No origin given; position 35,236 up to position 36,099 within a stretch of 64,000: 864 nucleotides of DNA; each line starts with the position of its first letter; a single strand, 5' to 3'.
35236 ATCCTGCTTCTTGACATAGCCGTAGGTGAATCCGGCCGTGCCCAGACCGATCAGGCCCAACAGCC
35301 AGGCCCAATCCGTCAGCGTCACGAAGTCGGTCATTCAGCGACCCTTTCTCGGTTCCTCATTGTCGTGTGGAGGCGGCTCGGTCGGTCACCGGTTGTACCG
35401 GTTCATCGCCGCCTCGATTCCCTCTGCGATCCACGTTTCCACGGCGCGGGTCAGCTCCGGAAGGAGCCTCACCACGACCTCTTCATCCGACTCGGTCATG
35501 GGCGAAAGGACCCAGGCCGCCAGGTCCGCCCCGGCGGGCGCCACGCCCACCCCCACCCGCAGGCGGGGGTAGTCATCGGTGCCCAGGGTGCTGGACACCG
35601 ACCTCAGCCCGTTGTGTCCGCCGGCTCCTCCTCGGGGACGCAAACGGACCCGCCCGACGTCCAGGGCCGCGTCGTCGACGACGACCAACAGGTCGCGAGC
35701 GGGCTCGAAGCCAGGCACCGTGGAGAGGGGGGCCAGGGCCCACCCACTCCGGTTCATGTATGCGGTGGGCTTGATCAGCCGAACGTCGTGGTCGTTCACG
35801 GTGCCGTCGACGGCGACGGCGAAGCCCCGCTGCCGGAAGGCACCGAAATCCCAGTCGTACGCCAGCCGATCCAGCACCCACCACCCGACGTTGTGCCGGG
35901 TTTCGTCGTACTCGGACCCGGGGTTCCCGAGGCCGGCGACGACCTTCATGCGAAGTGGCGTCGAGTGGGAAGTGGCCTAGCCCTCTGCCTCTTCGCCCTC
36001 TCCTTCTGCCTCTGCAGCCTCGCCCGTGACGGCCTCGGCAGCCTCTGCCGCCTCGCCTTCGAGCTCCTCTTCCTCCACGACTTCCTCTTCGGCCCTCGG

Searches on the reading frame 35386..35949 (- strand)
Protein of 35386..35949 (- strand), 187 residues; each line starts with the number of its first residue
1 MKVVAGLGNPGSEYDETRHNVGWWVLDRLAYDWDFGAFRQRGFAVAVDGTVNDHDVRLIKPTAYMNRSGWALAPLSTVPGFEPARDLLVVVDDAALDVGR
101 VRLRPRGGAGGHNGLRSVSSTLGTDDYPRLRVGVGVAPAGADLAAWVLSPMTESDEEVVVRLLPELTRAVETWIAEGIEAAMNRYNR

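Call 63: search_protein_families(library=pfam, proteins=[window:35386-35949:-], max_evalue=0.001)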
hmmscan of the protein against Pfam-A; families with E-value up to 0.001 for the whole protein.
window:35386-35949:- (187 aa): 1 family
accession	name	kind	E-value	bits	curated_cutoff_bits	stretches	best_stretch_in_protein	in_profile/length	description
PF01195.25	Pept_tRNA_hydro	-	4.6e-57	193.2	27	1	3-186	1-183/183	Peptidyl-tRNA hydrolase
